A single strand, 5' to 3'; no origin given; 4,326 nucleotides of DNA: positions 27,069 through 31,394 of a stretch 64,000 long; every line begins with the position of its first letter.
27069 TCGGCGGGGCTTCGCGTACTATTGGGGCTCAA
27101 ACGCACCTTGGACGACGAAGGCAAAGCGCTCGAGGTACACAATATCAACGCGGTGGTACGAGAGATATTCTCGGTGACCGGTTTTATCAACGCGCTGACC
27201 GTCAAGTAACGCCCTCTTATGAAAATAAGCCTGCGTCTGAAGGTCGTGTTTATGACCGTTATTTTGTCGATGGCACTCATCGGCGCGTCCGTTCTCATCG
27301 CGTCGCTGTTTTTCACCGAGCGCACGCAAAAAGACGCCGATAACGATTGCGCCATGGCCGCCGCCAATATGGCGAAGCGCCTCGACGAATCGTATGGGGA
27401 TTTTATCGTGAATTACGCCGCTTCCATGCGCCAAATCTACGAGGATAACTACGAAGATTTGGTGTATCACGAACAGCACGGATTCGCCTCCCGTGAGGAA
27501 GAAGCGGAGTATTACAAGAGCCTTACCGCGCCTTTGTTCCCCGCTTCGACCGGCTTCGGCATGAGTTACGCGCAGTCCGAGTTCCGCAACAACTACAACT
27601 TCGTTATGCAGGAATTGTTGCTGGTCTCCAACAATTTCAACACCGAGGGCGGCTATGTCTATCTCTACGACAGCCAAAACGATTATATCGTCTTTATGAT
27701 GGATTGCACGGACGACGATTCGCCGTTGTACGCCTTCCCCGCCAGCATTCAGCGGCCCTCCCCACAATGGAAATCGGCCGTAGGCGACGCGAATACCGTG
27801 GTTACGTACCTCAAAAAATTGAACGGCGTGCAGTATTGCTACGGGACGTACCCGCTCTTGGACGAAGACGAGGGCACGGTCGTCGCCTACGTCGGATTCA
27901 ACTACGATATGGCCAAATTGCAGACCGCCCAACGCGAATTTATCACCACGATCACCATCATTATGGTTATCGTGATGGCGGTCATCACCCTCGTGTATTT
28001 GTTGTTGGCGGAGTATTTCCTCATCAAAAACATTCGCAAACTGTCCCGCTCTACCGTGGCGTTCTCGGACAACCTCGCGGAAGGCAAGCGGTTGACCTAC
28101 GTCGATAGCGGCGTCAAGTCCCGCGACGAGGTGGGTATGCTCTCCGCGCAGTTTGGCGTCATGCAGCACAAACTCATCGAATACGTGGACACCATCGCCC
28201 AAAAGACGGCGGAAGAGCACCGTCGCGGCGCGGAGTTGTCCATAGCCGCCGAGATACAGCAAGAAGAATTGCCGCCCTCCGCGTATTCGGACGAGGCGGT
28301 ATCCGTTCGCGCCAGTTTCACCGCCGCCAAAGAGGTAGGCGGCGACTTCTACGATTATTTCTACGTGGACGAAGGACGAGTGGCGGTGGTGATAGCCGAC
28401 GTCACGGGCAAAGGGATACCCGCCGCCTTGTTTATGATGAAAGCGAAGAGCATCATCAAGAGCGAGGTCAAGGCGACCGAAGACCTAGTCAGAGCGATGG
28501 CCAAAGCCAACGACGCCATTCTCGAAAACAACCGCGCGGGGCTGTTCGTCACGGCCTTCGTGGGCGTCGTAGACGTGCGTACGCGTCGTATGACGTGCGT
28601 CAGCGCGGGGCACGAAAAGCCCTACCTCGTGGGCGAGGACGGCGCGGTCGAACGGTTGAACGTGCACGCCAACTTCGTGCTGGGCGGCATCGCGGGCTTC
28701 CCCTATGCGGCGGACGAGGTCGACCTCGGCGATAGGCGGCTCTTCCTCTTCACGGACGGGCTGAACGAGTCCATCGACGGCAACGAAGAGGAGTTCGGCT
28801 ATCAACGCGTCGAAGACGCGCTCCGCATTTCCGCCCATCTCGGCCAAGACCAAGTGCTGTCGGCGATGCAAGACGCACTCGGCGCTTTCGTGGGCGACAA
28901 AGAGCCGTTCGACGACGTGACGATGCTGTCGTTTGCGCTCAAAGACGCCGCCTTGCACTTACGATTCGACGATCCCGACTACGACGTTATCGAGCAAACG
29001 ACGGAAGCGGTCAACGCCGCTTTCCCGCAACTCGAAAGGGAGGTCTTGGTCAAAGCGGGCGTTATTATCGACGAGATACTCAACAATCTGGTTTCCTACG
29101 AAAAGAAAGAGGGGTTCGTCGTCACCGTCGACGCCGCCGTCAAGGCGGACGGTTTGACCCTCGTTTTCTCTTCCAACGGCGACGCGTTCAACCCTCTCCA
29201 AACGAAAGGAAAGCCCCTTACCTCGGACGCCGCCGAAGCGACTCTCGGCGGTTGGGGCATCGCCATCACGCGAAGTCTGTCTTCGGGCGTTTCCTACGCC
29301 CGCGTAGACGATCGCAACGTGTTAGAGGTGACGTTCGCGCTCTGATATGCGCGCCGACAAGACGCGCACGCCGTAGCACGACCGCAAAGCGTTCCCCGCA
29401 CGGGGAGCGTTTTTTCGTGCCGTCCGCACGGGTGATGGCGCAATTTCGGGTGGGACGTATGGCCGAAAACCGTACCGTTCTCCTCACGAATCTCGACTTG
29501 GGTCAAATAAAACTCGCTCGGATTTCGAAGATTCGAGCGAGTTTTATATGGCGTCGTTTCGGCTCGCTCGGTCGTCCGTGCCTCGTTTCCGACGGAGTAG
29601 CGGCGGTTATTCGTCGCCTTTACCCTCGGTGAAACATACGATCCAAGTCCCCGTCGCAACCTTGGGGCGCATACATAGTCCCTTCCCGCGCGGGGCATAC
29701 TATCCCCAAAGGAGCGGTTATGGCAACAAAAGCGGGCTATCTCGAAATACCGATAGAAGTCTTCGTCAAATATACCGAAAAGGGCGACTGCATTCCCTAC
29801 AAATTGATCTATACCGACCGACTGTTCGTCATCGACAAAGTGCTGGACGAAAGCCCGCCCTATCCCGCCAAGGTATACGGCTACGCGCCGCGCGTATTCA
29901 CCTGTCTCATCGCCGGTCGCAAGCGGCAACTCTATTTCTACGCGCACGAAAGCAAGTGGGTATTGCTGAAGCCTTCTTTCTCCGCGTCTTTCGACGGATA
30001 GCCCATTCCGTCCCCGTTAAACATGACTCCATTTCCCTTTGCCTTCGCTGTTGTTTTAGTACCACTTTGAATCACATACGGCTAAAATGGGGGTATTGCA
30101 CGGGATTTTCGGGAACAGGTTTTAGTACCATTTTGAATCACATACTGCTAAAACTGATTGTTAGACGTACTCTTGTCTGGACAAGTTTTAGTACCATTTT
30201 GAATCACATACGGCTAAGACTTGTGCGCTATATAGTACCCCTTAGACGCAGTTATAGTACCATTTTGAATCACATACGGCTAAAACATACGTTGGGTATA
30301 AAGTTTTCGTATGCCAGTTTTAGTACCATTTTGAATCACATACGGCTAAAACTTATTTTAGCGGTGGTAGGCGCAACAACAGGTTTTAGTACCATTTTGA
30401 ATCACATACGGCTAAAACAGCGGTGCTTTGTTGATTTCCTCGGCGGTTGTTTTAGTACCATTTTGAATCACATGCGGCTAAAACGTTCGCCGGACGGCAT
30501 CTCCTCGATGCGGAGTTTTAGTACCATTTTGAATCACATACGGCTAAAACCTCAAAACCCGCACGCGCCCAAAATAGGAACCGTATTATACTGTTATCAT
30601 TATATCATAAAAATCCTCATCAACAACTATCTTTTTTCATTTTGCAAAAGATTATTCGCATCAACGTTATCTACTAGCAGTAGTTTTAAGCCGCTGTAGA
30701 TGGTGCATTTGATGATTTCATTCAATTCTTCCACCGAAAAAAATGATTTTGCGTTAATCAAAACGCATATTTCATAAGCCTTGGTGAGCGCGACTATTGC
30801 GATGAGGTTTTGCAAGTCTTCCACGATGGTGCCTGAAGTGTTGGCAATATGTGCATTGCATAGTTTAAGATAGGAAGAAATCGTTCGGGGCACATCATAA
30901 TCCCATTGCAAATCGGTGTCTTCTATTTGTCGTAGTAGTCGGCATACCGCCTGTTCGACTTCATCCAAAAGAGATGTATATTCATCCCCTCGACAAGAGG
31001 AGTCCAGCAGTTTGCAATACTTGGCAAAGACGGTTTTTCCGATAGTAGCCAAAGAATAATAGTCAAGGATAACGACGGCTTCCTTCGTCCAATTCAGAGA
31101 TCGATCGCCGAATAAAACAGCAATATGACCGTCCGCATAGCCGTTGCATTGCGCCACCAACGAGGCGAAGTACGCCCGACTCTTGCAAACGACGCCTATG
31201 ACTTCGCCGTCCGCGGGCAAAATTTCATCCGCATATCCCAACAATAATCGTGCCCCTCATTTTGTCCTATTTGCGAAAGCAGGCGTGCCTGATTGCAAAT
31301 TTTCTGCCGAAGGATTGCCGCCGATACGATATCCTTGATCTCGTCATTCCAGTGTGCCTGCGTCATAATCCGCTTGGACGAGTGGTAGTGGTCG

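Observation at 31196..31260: Adaptation module deleted: cas1 truncated after ~125 codons, cas2 missing, csn2 retained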

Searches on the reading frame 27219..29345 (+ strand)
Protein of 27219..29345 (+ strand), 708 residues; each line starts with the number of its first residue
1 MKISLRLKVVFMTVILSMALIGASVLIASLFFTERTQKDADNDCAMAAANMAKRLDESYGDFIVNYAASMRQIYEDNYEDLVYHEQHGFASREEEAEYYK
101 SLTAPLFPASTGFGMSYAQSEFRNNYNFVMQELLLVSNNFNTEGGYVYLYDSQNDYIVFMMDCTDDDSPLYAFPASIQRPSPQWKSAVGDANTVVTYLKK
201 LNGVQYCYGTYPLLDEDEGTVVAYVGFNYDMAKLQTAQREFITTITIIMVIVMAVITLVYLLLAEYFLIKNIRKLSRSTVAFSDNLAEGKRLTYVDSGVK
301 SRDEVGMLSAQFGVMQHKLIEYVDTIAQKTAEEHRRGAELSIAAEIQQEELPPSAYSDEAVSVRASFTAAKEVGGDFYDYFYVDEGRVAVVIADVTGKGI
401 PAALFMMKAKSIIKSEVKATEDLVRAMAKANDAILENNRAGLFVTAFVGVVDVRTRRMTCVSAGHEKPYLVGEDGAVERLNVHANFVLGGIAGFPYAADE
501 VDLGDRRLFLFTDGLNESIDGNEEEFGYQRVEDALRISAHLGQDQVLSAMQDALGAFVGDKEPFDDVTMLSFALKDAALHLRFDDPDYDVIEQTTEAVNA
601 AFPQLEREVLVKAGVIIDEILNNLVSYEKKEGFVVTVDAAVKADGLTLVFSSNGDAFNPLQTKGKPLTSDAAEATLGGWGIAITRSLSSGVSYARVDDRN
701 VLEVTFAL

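Call 18: find_encoding_contigs(protein=window:27219-29345:+, flank=6000, max_places=10)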
Protein window:27219-29345:+ (708 aa): 2 contigs read that carry it; 1 place shown.
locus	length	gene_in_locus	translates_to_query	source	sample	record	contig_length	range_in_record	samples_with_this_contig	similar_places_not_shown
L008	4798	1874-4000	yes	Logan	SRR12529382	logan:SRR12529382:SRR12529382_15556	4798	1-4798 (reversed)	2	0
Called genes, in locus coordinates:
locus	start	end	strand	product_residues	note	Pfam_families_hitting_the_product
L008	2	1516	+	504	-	?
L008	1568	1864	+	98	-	PF01740:STAS, PF13466:STAS_2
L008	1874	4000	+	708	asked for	PF07228:SpoIIE, PF13581:HATPase_c_2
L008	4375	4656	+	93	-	-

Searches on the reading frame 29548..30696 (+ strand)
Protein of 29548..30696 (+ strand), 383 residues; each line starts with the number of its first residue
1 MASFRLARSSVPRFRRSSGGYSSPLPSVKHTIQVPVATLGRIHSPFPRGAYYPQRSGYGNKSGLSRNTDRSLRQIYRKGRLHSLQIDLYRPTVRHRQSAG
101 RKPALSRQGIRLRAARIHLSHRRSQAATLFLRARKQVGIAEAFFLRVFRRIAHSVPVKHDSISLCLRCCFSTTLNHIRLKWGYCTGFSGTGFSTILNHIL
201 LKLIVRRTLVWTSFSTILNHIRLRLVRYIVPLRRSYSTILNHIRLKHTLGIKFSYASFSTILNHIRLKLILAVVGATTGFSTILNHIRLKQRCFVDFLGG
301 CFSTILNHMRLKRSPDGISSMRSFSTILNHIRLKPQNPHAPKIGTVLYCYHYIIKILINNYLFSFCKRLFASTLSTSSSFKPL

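Call 73: find_homologous_proteins(query=window:29548-30696:+, max_evalue=0.00001)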
Query window:29548-30696:+: 8000 candidates shared short words with the query, none scored E <= 0.00001.

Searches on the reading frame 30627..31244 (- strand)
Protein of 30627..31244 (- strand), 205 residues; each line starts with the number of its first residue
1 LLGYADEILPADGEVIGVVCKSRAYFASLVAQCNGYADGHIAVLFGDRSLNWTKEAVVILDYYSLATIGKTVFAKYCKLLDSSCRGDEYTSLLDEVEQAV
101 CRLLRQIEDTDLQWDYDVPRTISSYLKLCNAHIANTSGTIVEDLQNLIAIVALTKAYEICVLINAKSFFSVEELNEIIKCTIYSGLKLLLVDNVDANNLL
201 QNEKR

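Call 3: search_protein_families(library=pfam, proteins=[window:30627-31244:-], max_evalue=1)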
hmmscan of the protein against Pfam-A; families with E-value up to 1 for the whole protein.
window:30627-31244:- (205 aa): 1 family
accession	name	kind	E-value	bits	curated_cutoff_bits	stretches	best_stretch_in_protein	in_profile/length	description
PF09711.16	Cas_Csn2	-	3.1e-13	50.2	23.7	1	43-194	10-163/181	CRISPR-associated protein (Cas_Csn2)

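Call 4: search_protein_families(library=ncbifam, proteins=[window:30627-31244:-], max_evalue=1)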
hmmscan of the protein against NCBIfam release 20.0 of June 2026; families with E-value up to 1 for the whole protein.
window:30627-31244:- (205 aa): 2 families
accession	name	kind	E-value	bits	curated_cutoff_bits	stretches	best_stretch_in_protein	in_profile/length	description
TIGR01866.1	cas_Csn2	equivalog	6.9e-22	78.2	35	1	7-204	10-211/222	type II-A CRISPR-associated protein Csn2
TIGR01615.1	A_thal_3542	domain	0.065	13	80.05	1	74-152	20-96/131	uncharacterized plant-specific domain TIGR01615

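Call 12: find_related_loci(query=window:30630-31208:-, collection=genome_contigs, flank=10000)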
Query window:30630-31208:- (193 aa) in genome_contigs; peptide patterns used: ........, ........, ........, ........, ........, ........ (x = any residue, [..] = any of these).
57 stretches matched a pattern, but none encodes a relative of the query by tblastn (E <= 1e-3).

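Call 13: find_related_loci(query=window:30630-31208:-, collection=metagenome_contigs, flank=10000)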
Query window:30630-31208:- (193 aa) in metagenome_contigs; peptide patterns used: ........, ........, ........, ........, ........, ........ (x = any residue, [..] = any of these).
83 stretches matched a pattern, but none encodes a relative of the query by tblastn (E <= 1e-3).

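Call 14: find_encoding_contigs(protein=window:30627-31244:-, flank=10000, max_places=10)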
Protein window:30627-31244:- (205 aa): 6 contigs read that carry it; 2 places shown.
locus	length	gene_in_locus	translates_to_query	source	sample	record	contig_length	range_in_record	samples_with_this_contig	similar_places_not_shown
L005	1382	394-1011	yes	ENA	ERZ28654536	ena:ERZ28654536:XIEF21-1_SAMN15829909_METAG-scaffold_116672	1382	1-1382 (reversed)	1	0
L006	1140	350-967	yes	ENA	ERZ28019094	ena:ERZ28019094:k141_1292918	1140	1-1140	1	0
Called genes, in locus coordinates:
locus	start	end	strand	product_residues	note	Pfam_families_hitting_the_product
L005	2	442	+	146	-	?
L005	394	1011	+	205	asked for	PF09711:Cas_Csn2 (weak)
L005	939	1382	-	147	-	?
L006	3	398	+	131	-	?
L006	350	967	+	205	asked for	PF09711:Cas_Csn2 (weak)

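Call 84: search_protein_families(library=ncbifam, proteins=[P0132, P0156, P0148, P0189], max_evalue=0.001)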
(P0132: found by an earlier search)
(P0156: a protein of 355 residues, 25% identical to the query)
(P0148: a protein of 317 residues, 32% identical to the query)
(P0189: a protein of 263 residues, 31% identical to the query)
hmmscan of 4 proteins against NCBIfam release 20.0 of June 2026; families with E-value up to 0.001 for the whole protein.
P0132 (312 aa): 3 families
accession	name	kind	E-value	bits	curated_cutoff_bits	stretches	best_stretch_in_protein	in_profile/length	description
TIGR01866.1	cas_Csn2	equivalog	2.9e-26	92.6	35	1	98-308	8-222/222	type II-A CRISPR-associated protein Csn2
TIGR03639.1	cas1_NMENI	exception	5.7e-22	78.3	120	1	2-123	38-159/278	type II CRISPR-associated endonuclease Cas1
TIGR00287.1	cas1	equivalog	5.1e-09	35.6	71.7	1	3-89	38-125/327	CRISPR-associated endonuclease Cas1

P0156 (355 aa): 5 families
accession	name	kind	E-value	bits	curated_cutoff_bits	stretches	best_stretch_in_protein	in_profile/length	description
TIGR03639.1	cas1_NMENI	exception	2.7e-47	161.4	120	1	3-162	1-163/278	type II CRISPR-associated endonuclease Cas1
TIGR01866.1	cas_Csn2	equivalog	1.8e-39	135.7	35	1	161-352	28-221/222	type II-A CRISPR-associated protein Csn2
TIGR00287.1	cas1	equivalog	8.1e-11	41.6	71.7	1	8-157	5-170/327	CRISPR-associated endonuclease Cas1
NF049935.1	cas4g_cas1g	exception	4.3e-05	22.2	560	1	8-160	220-381/546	CRISPR-associated endonuclease Cas4g/Cas1g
TIGR04093.1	cas1_CYANO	exception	9.9e-05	21.4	385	1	26-154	30-169/334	type I-D CRISPR-associated endonuclease Cas1d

P0148 (317 aa): 5 families
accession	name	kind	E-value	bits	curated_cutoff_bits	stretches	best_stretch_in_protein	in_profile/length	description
TIGR03639.1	cas1_NMENI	exception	3.3e-61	207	120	1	3-192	1-194/278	type II CRISPR-associated endonuclease Cas1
TIGR01866.1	cas_Csn2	equivalog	1.8e-39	135.7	35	1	178-317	83-222/222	type II-A CRISPR-associated protein Csn2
TIGR00287.1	cas1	equivalog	1.3e-15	57.3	71.7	1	13-190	10-212/327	CRISPR-associated endonuclease Cas1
NF049935.1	cas4g_cas1g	exception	2.2e-06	26.4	560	1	11-160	223-381/546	CRISPR-associated endonuclease Cas4g/Cas1g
TIGR04093.1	cas1_CYANO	exception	0.00066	18.7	385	0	27-201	31-221/334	type I-D CRISPR-associated endonuclease Cas1d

P0189 (263 aa): 3 families
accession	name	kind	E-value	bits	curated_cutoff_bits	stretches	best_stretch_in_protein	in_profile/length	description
TIGR01866.1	cas_Csn2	equivalog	4e-37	128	35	1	73-262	33-222/222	type II-A CRISPR-associated protein Csn2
TIGR03639.1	cas1_NMENI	exception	1.5e-17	63.8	120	1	3-78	1-77/278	type II CRISPR-associated endonuclease Cas1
TIGR00287.1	cas1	equivalog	7.1e-07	28.6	71.7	1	10-134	7-132/327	CRISPR-associated endonuclease Cas1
